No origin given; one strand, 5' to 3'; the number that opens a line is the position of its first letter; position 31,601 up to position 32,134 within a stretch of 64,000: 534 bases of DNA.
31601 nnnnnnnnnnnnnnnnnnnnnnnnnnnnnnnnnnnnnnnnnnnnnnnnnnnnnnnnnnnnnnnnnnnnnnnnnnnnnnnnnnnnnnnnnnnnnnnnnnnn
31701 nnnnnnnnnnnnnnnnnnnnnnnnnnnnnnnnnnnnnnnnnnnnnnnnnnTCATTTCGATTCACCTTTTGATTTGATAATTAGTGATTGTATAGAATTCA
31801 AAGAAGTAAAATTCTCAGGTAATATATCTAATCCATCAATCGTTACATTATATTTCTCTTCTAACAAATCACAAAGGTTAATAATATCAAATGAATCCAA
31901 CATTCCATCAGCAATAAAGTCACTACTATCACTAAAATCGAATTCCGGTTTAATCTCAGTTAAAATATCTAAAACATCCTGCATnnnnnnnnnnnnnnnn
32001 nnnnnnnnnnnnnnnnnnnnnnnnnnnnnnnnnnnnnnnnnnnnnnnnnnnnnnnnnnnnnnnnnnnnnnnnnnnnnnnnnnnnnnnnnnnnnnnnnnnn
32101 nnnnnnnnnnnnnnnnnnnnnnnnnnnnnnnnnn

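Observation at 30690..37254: Acyl-building sub-module: two KASIII, two distinct carrier proteins, three ketoreductase-type SDRs, but no dehydratase, enoyl reductase or thioesterase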

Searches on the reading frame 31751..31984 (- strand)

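Call 4: search_protein_families(library=pfam, proteins=[window:31751-31984:-], max_evalue=0.01)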
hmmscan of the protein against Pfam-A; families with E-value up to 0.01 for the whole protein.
window:31751-31984:- (77 aa): 1 family
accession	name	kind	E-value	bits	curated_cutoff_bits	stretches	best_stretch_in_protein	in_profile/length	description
PF00550.31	PP-binding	-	0.0019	18.9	20.8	1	13-63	14-61/67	Phosphopantetheine attachment site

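Call 6: search_protein_families(library=ncbifam, proteins=[window:31751-31984:-], max_evalue=0.001)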
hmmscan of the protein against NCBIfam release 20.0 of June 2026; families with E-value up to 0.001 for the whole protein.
window:31751-31984:- (77 aa): 5 families
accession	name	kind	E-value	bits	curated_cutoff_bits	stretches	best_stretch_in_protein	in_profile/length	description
NF058660.1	cispen_ACP_AmcB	equivalog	1.1e-06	28.8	80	1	18-71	24-77/80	cispentacin biosynthesis acyl carrier protein AmcB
NF052616.1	ACP_for_OlsHI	equivalog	5.5e-06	26.6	130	1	16-73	24-81/83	ornithine lipid biosynthesis acyl carrier protein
TIGR04069.1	ocin_ACP_rel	hypoth_equivalog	0.00014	22.2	70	0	41-69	49-77/77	peptide maturation system acyl carrier-related protein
NF003464.0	PRK05087.1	equivalog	0.00028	20.8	68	1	2-57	5-62/78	D-alanine--poly(phosphoribitol) ligase subunit DltC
TIGR00517.1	acyl_carrier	equivalog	0.00082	19.2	70.45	0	17-49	23-55/77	acyl carrier protein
